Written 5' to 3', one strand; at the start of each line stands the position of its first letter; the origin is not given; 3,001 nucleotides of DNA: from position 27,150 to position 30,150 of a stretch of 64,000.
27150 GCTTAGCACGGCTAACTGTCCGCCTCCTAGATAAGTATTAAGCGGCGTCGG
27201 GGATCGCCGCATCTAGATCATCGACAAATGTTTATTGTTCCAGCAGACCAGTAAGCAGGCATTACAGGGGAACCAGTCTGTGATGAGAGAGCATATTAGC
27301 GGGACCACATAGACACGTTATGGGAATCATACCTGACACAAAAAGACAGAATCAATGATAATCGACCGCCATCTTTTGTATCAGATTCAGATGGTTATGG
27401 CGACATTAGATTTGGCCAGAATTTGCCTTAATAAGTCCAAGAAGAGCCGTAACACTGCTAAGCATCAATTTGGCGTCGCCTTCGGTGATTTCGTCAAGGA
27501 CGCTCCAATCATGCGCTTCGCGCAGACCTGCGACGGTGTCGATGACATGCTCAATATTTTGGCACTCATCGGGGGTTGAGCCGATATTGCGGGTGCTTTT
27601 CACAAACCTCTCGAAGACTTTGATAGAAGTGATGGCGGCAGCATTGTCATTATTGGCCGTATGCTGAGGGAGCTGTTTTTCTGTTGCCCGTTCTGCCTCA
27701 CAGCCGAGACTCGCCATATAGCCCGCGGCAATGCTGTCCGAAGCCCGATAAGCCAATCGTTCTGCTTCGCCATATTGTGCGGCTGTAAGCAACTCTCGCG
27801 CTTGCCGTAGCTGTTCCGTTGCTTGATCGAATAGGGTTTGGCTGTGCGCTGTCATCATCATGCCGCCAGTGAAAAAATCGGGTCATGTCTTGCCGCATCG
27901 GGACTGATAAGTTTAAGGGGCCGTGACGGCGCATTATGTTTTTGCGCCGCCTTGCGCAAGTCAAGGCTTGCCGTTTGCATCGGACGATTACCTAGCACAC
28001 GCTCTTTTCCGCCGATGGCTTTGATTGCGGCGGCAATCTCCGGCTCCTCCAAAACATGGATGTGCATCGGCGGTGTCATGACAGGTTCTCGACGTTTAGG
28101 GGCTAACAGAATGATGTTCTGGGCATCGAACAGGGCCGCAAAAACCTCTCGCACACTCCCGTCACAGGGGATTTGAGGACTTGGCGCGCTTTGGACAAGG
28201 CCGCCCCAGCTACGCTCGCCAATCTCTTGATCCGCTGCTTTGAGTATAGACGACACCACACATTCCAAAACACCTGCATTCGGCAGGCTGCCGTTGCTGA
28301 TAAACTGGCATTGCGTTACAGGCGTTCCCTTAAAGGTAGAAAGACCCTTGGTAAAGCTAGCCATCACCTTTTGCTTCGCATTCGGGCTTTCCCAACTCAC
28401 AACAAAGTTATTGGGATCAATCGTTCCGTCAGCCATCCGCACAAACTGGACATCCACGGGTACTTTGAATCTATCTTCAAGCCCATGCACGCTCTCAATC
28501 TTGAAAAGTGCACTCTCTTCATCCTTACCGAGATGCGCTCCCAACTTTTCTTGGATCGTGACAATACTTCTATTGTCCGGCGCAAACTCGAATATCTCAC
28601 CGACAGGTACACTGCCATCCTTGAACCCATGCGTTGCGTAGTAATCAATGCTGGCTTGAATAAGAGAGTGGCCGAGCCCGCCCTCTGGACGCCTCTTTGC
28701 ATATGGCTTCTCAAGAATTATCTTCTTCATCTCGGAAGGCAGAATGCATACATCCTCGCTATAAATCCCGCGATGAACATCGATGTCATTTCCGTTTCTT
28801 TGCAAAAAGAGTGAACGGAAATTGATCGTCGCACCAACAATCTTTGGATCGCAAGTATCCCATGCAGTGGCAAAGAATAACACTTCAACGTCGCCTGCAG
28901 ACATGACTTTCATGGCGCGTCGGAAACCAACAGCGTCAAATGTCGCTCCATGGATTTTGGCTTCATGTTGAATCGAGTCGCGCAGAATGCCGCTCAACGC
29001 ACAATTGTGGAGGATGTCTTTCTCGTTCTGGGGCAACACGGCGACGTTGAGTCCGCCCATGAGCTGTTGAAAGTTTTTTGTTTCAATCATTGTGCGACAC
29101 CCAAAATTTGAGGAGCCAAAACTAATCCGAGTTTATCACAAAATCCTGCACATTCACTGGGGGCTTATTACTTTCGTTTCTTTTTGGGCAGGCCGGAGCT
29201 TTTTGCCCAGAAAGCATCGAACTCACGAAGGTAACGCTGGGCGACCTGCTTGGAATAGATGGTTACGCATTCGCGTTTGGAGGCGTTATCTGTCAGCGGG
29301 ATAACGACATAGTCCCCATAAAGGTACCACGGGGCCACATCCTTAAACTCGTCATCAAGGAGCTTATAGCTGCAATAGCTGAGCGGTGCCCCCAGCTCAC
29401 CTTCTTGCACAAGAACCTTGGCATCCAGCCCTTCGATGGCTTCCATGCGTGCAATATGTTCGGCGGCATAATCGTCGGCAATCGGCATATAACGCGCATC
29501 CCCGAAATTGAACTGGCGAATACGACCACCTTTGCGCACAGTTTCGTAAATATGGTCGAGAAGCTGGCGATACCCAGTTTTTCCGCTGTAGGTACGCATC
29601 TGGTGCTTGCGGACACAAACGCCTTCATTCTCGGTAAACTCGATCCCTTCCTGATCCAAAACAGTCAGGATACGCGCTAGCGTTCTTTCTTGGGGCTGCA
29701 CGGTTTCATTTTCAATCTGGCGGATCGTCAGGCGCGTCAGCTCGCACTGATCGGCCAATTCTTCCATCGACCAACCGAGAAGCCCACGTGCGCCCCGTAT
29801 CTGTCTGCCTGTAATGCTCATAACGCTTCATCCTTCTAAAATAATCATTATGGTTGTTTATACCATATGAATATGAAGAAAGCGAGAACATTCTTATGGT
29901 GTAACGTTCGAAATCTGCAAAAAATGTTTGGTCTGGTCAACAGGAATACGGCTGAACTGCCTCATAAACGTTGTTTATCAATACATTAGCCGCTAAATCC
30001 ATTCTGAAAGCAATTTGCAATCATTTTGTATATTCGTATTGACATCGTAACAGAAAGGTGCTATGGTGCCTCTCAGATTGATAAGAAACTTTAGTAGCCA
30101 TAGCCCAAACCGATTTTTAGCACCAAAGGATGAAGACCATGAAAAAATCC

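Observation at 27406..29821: Conserved three-gene backbone operon (XRE-HTH, 410-aa unknown, 151-aa helical unknown) present in both islands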

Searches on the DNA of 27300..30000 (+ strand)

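Call 12: search_dna_similar(query=window:27300-30000:+, collection=ecoli_genomes, mode=near)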
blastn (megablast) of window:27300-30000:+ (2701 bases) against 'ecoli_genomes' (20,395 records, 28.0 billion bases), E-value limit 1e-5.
No match.

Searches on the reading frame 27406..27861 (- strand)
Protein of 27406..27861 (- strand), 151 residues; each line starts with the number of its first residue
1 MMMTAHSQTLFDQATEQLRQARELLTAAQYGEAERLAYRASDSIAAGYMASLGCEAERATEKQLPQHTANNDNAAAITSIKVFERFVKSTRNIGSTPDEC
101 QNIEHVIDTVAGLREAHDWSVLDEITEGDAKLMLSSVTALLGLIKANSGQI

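Call 7: search_protein_families(library=pfam, proteins=[window:27406-27861:-], max_evalue=0.1)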
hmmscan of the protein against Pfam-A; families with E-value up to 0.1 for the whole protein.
window:27406-27861:- (151 aa): 2 families
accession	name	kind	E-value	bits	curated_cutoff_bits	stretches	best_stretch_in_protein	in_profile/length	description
PF02561.19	FliS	-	0.0027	18.4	26.7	1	8-64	19-74/115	Flagellar protein FliS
PF14346.11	DUF4398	-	0.035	15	27.9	1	10-42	25-57/78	Domain of unknown function (DUF4398)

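Call 8: search_protein_families(library=ncbifam, proteins=[window:27406-27861:-], max_evalue=0.1)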
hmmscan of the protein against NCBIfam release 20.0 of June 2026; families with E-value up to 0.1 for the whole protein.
window:27406-27861:- (151 aa): 0 families

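Call 9: search_protein_families(library=padloc, proteins=[window:27406-27861:-], max_evalue=1)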
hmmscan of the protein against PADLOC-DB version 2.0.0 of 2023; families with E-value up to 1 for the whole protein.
window:27406-27861:- (151 aa): 0 families

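Call 10: search_protein_families(library=phrogs, proteins=[window:27406-27861:-], max_evalue=1)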
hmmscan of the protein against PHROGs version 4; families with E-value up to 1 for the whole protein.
window:27406-27861:- (151 aa): 2 families
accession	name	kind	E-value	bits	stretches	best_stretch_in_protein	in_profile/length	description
phrog_2974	-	unknown function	0.043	15.6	1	11-48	37-76/84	-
phrog_17010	-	unknown function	0.38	12.3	1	20-63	27-70/85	-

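Call 21: find_homologous_proteins(query=window:27406-27861:-)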
Query window:27406-27861:- (151 aa): 14 proteins with E <= 0.001 among 120 candidates.
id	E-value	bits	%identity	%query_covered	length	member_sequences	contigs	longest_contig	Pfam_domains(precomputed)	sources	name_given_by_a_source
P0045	3.5e-75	268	99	85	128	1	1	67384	-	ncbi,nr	ncbi:MAG: hypothetical protein PHW63_00535 [Alphaproteobacteria bacterium]|nr:hypothetical protein [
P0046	3.4e-67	242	82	97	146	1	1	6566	-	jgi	jgi:HEPN domain-containing protein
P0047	1.1e-63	231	79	95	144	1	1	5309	-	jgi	-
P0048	9.9e-61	221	76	94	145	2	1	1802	-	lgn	-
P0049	3.7e-60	220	74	95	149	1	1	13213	-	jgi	jgi:HEPN domain-containing protein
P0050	3.6e-58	213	74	95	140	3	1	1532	-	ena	-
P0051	1.0e-45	173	59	96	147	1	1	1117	-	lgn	-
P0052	1.3e-45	173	59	95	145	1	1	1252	-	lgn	-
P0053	4.3e-44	168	57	96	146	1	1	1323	PF14346.12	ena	-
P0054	2.1e-43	165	58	94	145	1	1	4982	-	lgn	-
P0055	9.0e-29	118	47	96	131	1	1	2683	-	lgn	-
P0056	9.0e-25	105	45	95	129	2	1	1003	-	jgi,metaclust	metaclust:\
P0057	3.0e-18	84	42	92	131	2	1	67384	-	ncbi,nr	ncbi:MAG: hypothetical protein PHW63_00640 [Alphaproteobacteria bacterium]|nr:hypothetical protein [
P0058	6.6e-18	83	39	98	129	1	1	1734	-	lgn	-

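Call 27: search_solved_structures(query=A2, max_evalue=10, show_alignments=2)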
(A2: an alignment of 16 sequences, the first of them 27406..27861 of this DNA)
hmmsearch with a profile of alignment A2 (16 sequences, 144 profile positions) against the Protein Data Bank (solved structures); distinct sequences matched with E-value up to 10: 1.
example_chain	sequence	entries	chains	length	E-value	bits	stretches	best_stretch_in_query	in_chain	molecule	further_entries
1ufb_A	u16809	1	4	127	1.2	12.3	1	5-42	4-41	TT1696 protein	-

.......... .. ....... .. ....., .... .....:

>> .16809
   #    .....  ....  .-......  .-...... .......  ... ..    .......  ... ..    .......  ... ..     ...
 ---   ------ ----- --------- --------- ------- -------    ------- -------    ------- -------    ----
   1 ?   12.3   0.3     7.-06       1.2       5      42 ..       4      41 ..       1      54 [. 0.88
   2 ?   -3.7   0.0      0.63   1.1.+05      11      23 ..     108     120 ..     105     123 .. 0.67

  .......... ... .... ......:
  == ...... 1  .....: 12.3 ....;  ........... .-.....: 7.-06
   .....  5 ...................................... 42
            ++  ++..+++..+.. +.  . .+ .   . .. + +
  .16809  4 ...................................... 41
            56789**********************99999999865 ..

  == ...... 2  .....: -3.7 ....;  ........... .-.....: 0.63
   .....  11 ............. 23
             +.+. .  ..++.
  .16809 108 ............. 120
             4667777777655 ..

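Call 38: find_homologous_proteins(query=A2, max_evalue=0.01)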
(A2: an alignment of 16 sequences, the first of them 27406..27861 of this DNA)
Query A2 (16 sequences) (151 aa, profile of the alignment): 74 proteins with E <= 0.01 among 5856 candidates.
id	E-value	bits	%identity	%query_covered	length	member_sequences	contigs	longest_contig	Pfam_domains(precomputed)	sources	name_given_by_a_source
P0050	3.5e-68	246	74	95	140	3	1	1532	-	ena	-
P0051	1.4e-67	244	59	96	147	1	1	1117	-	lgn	-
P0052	7.4e-67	242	59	95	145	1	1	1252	-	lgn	-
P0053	2.0e-66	240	57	96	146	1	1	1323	PF14346.12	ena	-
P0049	2.3e-66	240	74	95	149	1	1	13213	-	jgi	jgi:HEPN domain-containing protein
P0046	6.5e-66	239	82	97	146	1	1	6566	-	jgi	jgi:HEPN domain-containing protein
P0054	1.8e-65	237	58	94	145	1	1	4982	-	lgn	-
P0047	2.3e-65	237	79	95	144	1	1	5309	-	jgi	-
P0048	2.0e-64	234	76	94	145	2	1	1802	-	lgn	-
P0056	3.4e-53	197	45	95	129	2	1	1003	-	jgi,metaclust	metaclust:\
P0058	1.1e-52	196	39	98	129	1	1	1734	-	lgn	-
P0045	1.8e-52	195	99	85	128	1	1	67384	-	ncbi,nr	ncbi:MAG: hypothetical protein PHW63_00535 [Alphaproteobacteria bacterium]|nr:hypothetical protein [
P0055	7.5e-51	190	47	96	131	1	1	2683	-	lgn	-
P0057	1.0e-49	186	42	92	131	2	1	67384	-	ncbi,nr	ncbi:MAG: hypothetical protein PHW63_00640 [Alphaproteobacteria bacterium]|nr:hypothetical protein [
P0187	2.2e-43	166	45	97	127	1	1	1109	-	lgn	-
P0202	1.5e-33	134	30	94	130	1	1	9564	PF05168.20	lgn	-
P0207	4.2e-33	132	28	95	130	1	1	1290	PF05168.20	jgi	jgi:uncharacterized protein (UPF0332 family)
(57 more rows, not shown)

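Call 42: search_protein_families(library=pfam, alignment_id=A4, max_evalue=0.01)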
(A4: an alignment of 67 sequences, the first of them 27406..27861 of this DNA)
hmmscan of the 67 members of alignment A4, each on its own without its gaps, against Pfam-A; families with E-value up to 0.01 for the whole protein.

A. member 1, window:27406-27861:- (151 aa): 1 family
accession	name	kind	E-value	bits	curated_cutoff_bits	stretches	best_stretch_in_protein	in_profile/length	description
PF02561.19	FliS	-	0.0027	18.4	26.7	0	8-64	19-74/115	Flagellar protein FliS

B. families by the number of members that match (of 67 scanned): 7 families
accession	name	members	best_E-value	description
PF05168.19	HEPN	41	4.5e-06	HEPN domain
PF14346.11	DUF4398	13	1.8e-05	Domain of unknown function (DUF4398)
PF09670.15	Cas_Cas02710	3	0.00016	Csm6 HEPN domain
PF02561.19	FliS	3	0.0027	Flagellar protein FliS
PF21893.1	DUF6918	2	0.0014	Family of unknown function (DUF6918)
PF18728.6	HEPN_AbiV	1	0.0017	AbiV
PF17432.8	DUF3458_C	1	0.0079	Domain of unknown function (DUF3458_C) ARM repeats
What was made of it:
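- On HEPN superfamily: 41 of 67 homologues hit PF05168, best 4.5e-6 (call 42), so membership rests on transitive homology.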

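Call 48: predict_structure(alignment_id=A4)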
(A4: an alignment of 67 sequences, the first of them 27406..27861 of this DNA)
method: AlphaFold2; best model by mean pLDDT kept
length: 151 residues; sequences in the alignment: 67
mean_pLDDT: 82.0   pTM: 0.77
mean pLDDT of the five models: 82.0, 78.6, 77.8, 74.1, 70.8
residues with pLDDT >= 90: 72; 70-90: 50; 50-70: 13; < 50: 16
segments of 3 or more residues with pLDDT < 50: 56-70
pLDDT, mean of each block of 10 residues (from residue 1): 84 97 97 96 93 56 36 66 87 74 89 90 91 97 81 43
secondary structure, 60 per line:
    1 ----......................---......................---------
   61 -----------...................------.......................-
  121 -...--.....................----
elements in order: H5-26 H30-51 H72-90 H97-119 H127-147

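Call 51: fold_search(model_id=the predicted structure, library=pdb)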
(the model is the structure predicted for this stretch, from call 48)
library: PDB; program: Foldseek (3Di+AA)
matches with E <= 10: 404; with E <= 0.001: 0
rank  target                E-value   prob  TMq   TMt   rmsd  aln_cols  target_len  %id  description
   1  1ufb_A                7.8e-03  1.00  0.56  0.66   7.3       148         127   15  Crystal structure of TT1696 from Thermus thermophilus HB8 (released 2003-11-28)
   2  2hsb                  8.6e-03  1.00  0.61  0.72   6.1       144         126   13  Crystal structure of a hepn domain containing protein (af_0298) from archaeoglobus fulgidus at 1.95 A resolution (released 2006-08-15)
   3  1wol                  8.6e-03  1.00  0.54  0.65   6.5       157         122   12  Crystal Structure of ST0689, an archaeal HEPN homologue (released 2005-11-22)
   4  6duw                  1.0e-01  0.77  0.34  0.29  15.7       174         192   12  Crystal structure of the alpha-N-catenin actin-binding domain H1 mutant (released 2018-12-19)
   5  3o10_C                1.4e-01  1.00  0.52  0.57   7.1       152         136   10  Crystal structure of the HEPN domain from human sacsin (released 2011-03-30)
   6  4nqf_A                1.6e-01  1.00  0.56  0.58   6.8       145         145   11  Crystal structure of HEPN domain protein (released 2014-03-26)
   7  1o3u                  1.9e-01  1.00  0.51  0.63   8.9       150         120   11  Crystal structure of an hepn domain protein (tm0613) from thermotoga maritima at 1.75 A resolution (released 2003-04-22)
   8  4nqf_B                1.9e-01  0.99  0.47  0.47   8.5       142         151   13  Crystal structure of HEPN domain protein (released 2014-03-26)
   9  9min_I                2.2e-01  0.97  0.45  0.50   5.5       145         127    8  Structure of a designed minibinder to NYESO1-A*02:01 (released 2025-08-06)
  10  2q00_A                2.9e-01  0.98  0.50  0.60   6.1       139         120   16  Crystal structure of the P95883_SULSO protein from Sulfolobus solfataricus. NESG target SsR10. (released 2007-05-29)
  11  9min_D                3.1e-01  0.93  0.42  0.47   6.5       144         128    8  Structure of a designed minibinder to NYESO1-A*02:01 (released 2025-08-06)
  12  3o10_A                3.2e-01  0.99  0.57  0.61   7.1       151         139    8  Crystal structure of the HEPN domain from human sacsin (released 2011-03-30)
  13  2q00_B                3.4e-01  0.97  0.48  0.56   7.7       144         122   15  Crystal structure of the P95883_SULSO protein from Sulfolobus solfataricus. NESG target SsR10. (released 2007-05-29)
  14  9bif_T                3.7e-01  0.69  0.37  0.36  14.3       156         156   15  Fab B11-OspCA complex (released 2024-11-20)
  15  5l0d_B                3.7e-01  0.66  0.38  0.35   8.9       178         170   12  Human Metavinculin(residues 959-1130) in complex with PIP2 (released 2016-08-31)
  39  3o10_D                1.0e+00  0.94  0.55  0.60   7.2       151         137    7  Crystal structure of the HEPN domain from human sacsin (released 2011-03-30)
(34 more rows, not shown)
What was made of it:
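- Closest known: HEPN domain family PF05168 / UPF0332. Same: The Arg corresponding to the HEPN motif is conserved (calls 42, 51).
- HEPN fold (calls 42, 51).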
